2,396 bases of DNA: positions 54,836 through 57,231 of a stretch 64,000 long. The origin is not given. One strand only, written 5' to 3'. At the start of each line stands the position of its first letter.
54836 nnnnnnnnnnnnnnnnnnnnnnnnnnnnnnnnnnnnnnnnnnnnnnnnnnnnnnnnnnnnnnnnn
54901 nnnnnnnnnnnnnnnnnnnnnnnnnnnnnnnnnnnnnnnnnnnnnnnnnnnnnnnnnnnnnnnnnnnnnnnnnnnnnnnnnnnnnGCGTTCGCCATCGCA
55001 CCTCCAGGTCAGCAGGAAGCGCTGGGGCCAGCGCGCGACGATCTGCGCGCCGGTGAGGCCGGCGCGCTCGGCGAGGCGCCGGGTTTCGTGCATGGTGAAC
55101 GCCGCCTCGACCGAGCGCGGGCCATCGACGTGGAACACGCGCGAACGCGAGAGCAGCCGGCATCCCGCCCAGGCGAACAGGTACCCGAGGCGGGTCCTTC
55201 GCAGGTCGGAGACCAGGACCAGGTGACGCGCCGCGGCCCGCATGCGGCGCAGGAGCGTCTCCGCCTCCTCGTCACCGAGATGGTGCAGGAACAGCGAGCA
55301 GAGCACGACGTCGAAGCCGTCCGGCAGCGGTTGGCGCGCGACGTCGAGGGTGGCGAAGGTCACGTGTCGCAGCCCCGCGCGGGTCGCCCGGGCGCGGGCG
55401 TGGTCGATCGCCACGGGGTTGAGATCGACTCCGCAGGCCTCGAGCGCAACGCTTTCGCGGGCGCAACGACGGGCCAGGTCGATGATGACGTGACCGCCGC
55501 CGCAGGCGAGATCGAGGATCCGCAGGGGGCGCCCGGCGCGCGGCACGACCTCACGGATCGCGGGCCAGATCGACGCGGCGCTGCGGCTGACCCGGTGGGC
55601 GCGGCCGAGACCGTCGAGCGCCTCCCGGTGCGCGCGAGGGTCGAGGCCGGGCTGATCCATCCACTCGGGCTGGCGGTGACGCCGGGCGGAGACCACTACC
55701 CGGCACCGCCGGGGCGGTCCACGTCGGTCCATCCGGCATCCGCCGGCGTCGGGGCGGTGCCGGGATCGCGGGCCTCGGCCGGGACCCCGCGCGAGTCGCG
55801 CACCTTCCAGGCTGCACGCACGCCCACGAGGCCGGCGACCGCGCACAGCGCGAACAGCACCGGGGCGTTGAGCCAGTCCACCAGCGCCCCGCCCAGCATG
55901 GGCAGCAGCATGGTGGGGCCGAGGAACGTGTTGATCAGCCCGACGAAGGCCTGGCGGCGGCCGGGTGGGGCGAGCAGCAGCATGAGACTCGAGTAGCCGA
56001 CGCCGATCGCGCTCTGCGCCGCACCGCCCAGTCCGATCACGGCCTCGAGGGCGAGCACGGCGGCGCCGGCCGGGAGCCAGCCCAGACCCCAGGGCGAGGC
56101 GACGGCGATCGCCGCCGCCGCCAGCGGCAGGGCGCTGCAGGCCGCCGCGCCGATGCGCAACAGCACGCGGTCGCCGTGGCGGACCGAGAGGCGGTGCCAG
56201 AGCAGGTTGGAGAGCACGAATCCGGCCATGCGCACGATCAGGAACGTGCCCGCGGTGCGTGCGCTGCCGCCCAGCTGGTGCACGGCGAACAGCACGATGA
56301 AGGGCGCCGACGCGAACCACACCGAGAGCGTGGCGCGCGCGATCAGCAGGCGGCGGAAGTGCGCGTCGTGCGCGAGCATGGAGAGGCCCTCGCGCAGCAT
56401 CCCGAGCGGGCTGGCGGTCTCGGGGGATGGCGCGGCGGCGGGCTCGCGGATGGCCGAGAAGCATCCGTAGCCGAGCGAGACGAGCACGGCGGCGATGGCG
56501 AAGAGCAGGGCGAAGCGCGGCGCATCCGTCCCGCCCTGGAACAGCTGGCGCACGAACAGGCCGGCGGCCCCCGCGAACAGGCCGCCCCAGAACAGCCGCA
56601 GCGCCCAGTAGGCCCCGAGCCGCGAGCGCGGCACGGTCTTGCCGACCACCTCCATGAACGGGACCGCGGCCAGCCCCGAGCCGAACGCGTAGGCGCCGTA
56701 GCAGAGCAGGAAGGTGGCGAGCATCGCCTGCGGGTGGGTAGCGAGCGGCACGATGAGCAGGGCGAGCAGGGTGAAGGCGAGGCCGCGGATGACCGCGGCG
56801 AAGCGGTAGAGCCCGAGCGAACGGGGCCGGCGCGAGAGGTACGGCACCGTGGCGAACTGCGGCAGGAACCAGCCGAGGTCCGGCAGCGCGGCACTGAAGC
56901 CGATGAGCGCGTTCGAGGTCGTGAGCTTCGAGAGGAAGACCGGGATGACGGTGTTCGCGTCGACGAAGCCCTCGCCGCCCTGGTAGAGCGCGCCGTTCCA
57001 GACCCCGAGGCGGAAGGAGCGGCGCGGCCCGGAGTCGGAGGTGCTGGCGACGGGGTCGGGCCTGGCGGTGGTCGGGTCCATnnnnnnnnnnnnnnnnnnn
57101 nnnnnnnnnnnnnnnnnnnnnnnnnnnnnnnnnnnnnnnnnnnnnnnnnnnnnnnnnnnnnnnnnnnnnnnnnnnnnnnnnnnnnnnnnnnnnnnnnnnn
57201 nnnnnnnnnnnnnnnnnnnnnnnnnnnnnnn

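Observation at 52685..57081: SrsABC-like phenolic-lipid biosynthesis cassette (type III PKS + FAD oxidoreductase + methyltransferase) with an MFS transporter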

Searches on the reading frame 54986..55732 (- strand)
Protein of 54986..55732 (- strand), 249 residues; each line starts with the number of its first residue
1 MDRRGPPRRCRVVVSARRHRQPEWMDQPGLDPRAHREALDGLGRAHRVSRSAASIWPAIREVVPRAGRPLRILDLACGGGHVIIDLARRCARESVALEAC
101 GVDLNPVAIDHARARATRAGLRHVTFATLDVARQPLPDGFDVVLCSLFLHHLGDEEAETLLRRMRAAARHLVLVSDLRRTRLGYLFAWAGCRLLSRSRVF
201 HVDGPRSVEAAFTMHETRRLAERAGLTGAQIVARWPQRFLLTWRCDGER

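Call 5: search_protein_families(library=pfam, proteins=[window:54986-55732:-], max_evalue=0.01)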
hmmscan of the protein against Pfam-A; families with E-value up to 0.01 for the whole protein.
window:54986-55732:- (249 aa): 11 families
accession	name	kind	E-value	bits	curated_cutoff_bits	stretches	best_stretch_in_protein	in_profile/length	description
PF13649.12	Methyltransf_25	-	1.1e-17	64.9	27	1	72-167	1-92/97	Methyltransferase domain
PF08242.18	Methyltransf_12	-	1.2e-13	52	30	1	73-168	1-92/98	Methyltransferase domain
PF08241.18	Methyltransf_11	-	3.4e-13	50.5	21.2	1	73-165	1-84/95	Methyltransferase domain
PF13847.12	Methyltransf_31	-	7.9e-13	48.8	27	1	70-156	5-91/145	Methyltransferase domain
PF13489.12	Methyltransf_23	-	2.1e-09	37.8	27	1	58-226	12-159/164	Methyltransferase domain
PF13679.12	Methyltransf_32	-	1.6e-07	31.8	27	1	46-174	4-133/143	Methyltransferase domain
PF05175.20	MTS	-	2.4e-06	27.8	23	1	71-171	34-130/170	Methyltransferase small domain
PF01209.24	Ubie_methyltran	-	4.4e-06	26.7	20.1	1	56-156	35-133/233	ubiE/COQ5 methyltransferase family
PF05401.17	NodS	-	0.00017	21.9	24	1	66-173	41-134/201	Nodulation protein S (NodS)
PF00891.24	Methyltransf_2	-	0.00018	21.4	22.3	1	72-169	66-157/210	O-methyltransferase domain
PF01739.24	CheR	-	0.00085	19.2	27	0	122-168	118-165/195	CheR methyltransferase, SAM binding domain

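Call 6: search_protein_families(library=ncbifam, proteins=[window:54986-55732:-], max_evalue=0.01)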
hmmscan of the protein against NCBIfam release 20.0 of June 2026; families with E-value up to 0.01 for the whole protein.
window:54986-55732:- (249 aa): 29 families (the best 25 are shown)
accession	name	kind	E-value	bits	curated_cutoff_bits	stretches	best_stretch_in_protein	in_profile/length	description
NF004851.0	PRK06202.1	equivalog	8.9e-64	215.1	243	1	14-245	6-231/237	hypothetical protein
NF043040.1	corrin_prot_MT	hypoth_equivalog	1.5e-09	37.6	180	1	62-166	34-137/216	corrinoid protein-associated methyltransferase CpaM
TIGR01983.1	UbiG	equivalog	1.7e-08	34.1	102.95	1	69-187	50-164/228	bifunctional 2-polyprenyl-6-hydroxyphenol methylase/3-demethylubiquinol 3-O-methyltransferase UbiG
TIGR02021.1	BchM-ChlM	equivalog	9.4e-08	31.7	158.9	1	70-197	56-176/218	magnesium protoporphyrin IX methyltransferase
TIGR04290.1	meth_Rta_06860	hypoth_equivalog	6.9e-07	28.9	300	1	46-152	27-128/226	TIGR04290 family methyltransferase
NF001244.0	PRK00216.1-5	equivalog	8.4e-07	28.5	216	1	65-139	47-117/236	bifunctional demethylmenaquinone methyltransferase/2-methoxy-6-polyprenyl-1,4-benzoquinol methylase UbiE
TIGR01934.1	MenG_MenH_UbiE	subfamily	2.9e-06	26.8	158.35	1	65-146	38-113/223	ubiquinone/menaquinone biosynthesis methyltransferase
NF047649.1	MTase_UXPK_star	exception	3.1e-06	26.4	460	1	72-189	81-202/283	methyltransferase/UXPK-star double selenoprotein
TIGR03534.1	RF_mod_PrmC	equivalog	5.5e-06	26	199.1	1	66-145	86-162/253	peptide chain release factor N(5)-glutamine methyltransferase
NF002910.0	PRK03522.2-3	equivalog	1.6e-05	24.1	558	1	53-133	220-295/383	23S rRNA (uracil(747)-C(5))-methyltransferase RlmC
TIGR02072.1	BioC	equivalog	7.2e-05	22.7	184.95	1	69-166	35-122/244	malonyl-ACP O-methyltransferase BioC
NF008823.0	PRK11873.1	subfamily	7.5e-05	22.3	263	1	72-146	81-153/272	arsenite methyltransferase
NF001790.0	PRK00517.3-3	equivalog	7.5e-05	22.2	269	1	68-168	122-219/262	50S ribosomal protein L11 methyltransferase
NF045667.1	MTase_DVU1556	equivalog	7.8e-05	22.2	155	1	71-182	25-127/213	DVU_1556 family methyltransferase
TIGR02085.1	meth_trns_rumB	equivalog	8.3e-05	21.7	429.5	1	52-133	218-292/374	23S rRNA (uracil(747)-C(5))-methyltransferase RlmC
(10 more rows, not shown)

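Call 9: search_solved_structures(query=window:54986-55732:-, max_evalue=0.01)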
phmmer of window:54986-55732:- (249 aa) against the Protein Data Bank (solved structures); distinct sequences matched with E-value up to 0.01: 24.
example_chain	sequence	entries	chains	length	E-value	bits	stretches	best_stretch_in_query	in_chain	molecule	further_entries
9fce_A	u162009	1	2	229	2.7e-06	30.6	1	58-169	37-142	SAM dependent methyltransferase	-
7bgg_A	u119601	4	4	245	5.2e-06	29.7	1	62-177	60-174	heterocyclic toxin methyltransferase (Rv0560c) | 2-heptyl-1-hydroxyquinolin-4(1H)-one methyltransferase | Uncharacterized protein Rv0560c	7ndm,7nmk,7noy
9w6x_A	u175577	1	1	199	5.5e-06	29.6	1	72-161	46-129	YtkW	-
8gdu_A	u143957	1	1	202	3.2e-05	27.1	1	67-166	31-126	Methyltransferase domain-containing protein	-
3e8s_A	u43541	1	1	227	4.4e-05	26.6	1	67-163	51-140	Putative SAM Dependent Methyltransferase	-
3g5l_A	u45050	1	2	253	6e-05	26.2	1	50-154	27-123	Putative S-adenosylmethionine dependent methyltransferase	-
1xxl_A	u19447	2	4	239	0.00014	25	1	70-157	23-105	YcgJ protein | ycgJ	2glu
3mgg_A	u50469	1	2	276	0.00018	24.6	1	70-164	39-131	Methyltransferase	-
6mro_A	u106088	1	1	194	0.00025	24.2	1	67-164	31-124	methyl transferase from Methanosarcina acetivorans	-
9rfr_A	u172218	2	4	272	0.00047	23.2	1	71-167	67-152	Ubiquinone biosynthesis O-methyltransferase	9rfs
7qw5_A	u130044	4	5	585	0.0011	22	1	67-130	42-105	Modification methylase BseCI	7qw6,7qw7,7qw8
8rdl_A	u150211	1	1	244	0.0013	21.8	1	71-171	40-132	ToxA protein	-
5u4t_A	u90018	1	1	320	0.0022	21.1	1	60-141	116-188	Putative gentamicin methyltransferase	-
5u18_A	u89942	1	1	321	0.0022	21.1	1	60-141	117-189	N-3'' methyltransferase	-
5u1i_A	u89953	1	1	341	0.0022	21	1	60-141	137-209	Putative gentamicin methyltransferase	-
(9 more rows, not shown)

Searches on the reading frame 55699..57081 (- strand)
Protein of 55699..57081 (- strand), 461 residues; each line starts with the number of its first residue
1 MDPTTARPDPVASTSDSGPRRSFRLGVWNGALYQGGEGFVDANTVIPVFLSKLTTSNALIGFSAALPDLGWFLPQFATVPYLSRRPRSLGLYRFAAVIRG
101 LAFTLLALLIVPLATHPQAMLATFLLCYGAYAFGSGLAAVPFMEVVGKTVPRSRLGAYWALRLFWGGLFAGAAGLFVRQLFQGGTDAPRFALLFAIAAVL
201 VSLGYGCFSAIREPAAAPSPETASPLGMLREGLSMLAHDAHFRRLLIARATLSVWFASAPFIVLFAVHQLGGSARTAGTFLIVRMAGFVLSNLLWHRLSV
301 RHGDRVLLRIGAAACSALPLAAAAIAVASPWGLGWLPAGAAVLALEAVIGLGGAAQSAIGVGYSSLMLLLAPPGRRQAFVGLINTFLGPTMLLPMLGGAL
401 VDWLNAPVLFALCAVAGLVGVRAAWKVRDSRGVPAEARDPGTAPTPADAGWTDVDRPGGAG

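Call 5: search_protein_families(library=pfam, proteins=[window:55699-57081:-], max_evalue=0.01)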
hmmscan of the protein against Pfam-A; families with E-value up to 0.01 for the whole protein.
window:55699-57081:- (461 aa): 1 family
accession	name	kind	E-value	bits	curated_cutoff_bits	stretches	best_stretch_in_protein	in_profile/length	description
PF07690.21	MFS_1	-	1.1e-14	54.6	33.4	2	254-453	11-198/347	Major Facilitator Superfamily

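Call 6: search_protein_families(library=ncbifam, proteins=[window:55699-57081:-], max_evalue=0.01)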
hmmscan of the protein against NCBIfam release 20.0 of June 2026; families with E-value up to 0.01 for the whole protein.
window:55699-57081:- (461 aa): 1 family
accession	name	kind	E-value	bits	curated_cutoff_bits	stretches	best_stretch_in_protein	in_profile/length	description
NF010299.0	PRK13739.1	equivalog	0.0038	16.7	177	1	91-138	14-59/197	conjugal transfer pilus-stabilizing protein TraP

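Call 70: find_homologous_proteins(query=window:55699-57081:-, max_evalue=0.00001)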
Query window:55699-57081:- (461 aa): 95 proteins with E <= 0.00001 among 8000 candidates.
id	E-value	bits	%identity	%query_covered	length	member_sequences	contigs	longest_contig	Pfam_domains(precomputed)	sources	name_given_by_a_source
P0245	2.8e-265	899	91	100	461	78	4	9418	PF07690.22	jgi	jgi:hypothetical protein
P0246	1.0e-258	877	90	100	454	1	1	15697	PF07690.22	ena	-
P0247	1.0e-243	827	85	100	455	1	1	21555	PF07690.22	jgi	jgi:hypothetical protein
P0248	7.2e-228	775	80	100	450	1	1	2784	PF07690.22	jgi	jgi:hypothetical protein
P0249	5.9e-225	766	80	96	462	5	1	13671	PF07690.22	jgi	jgi:hypothetical protein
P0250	2.3e-217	741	76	99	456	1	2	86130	PF07690.22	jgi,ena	-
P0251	6.3e-216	736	76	99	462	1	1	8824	PF07690.22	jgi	jgi:hypothetical protein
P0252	7.7e-216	736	78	98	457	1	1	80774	PF07690.22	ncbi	-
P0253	7.0e-214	729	76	100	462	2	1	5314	PF07690.22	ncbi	-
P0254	4.5e-213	726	76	100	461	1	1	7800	PF07690.22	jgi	jgi:hypothetical protein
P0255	4.7e-213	726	77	96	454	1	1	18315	PF07690.22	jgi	jgi:hypothetical protein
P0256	1.2e-210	718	76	99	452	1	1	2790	PF07690.22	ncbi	-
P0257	8.7e-206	702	74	99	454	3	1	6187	PF07690.22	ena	-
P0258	5.0e-203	693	74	98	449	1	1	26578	PF07690.22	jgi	jgi:hypothetical protein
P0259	2.5e-200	684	73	98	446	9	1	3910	PF07690.22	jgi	jgi:hypothetical protein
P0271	1.5e-143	497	59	90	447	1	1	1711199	PF07690.22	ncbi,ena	-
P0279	1.3e-136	474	56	91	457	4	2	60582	PF07690.22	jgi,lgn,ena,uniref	uniref:MFS transporter n=1 Tax=Eiseniibacteriota bacterium TaxID=2212470 RepID=A0A832I2R3_UNCEI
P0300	2.2e-128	447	52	97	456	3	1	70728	PF07690.22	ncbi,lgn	-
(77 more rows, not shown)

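Call 71: find_encoding_contigs(protein=P0271, flank=6000, max_places=1)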
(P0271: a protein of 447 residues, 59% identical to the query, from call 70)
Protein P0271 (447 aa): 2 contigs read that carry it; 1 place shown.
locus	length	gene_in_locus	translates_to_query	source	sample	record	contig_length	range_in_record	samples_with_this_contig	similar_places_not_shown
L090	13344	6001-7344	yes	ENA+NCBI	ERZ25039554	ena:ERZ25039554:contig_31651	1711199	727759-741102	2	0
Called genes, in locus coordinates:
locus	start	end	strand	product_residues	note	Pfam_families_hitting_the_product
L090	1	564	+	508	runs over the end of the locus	PF01966:HD (weak), PF13487:HD_5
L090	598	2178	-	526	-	PF01590:GAF, PF13185:GAF_2, PF13492:GAF_3, PF00512:HisKA, PF02518:HATPase_c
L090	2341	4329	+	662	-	-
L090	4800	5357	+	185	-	-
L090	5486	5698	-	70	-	-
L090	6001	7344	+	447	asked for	PF07690:MFS_1 (weak)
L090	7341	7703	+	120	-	-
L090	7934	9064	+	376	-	PF25917:BSH_RND (weak), PF25973:BSH_CzcB (weak), PF25876:HH_MFP_RND (weak), PF25944:Beta-barrel_RND (weak), PF25954:Beta-barrel_RND_2, PF25989:YknX_C (weak), PF25975:CzcB_C (weak)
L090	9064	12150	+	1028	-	PF00873:ACR_tran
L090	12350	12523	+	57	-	-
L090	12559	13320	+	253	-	-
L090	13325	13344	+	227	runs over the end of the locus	PF04055:Radical_SAM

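Call 72: find_encoding_contigs(protein=P0279, flank=6000, max_places=1)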
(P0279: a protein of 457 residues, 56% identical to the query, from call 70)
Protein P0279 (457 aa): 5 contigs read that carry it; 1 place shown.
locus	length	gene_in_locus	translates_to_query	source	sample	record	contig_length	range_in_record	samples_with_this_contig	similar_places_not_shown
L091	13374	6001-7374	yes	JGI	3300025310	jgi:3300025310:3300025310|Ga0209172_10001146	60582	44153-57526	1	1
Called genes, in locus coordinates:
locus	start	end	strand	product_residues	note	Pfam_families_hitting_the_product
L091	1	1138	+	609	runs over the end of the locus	PF00158:Sigma54_activat, PF14532:Sigma54_activ_2, PF01078:Mg_chelatase (faint), PF07728:AAA_5 (weak), PF25601:AAA_lid_14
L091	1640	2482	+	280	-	PF00005:ABC_tran, PF13304:AAA_21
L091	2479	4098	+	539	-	-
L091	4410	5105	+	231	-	-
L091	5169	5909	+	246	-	-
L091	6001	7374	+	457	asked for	PF07690:MFS_1 (weak)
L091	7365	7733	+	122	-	-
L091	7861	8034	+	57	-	-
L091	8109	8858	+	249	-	-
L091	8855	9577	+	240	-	PF13353:Fer4_12 (weak), PF04055:Radical_SAM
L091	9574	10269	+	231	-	PF00733:Asn_synthase (weak), PF06508:QueC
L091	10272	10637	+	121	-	PF01242:PTPS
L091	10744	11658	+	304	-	PF01370:Epimerase, PF05368:NmrA, PF13460:NAD_binding_10, PF16363:GDP_Man_Dehyd (faint)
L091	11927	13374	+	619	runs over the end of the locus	PF00912:Transgly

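Call 73: find_encoding_contigs(protein=P0300, flank=6000, max_places=1)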
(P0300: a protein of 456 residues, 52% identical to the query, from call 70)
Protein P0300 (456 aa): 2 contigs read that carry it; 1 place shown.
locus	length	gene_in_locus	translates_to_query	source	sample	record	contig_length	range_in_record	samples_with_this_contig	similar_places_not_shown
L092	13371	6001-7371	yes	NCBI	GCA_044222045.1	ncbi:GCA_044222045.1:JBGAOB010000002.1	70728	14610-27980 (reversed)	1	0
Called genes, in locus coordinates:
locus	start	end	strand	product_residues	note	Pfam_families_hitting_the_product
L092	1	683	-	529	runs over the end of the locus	PF01590:GAF, PF13185:GAF_2, PF13492:GAF_3, PF00512:HisKA, PF02518:HATPase_c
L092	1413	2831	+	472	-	-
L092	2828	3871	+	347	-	PF00756:Esterase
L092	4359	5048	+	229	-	-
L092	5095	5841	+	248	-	-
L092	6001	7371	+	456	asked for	PF07690:MFS_1 (faint)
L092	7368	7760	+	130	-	-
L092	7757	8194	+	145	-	PF13380:CoA_binding_2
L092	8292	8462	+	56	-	-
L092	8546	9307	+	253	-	-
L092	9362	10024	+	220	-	PF04055:Radical_SAM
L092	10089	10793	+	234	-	PF00733:Asn_synthase, PF06508:QueC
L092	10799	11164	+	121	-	PF01242:PTPS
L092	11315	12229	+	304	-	PF01073:3Beta_HSD (weak), PF01370:Epimerase, PF04321:RmlD_sub_bind (weak), PF05368:NmrA (weak), PF13460:NAD_binding_10, PF16363:GDP_Man_Dehyd (faint)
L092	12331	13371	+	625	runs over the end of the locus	-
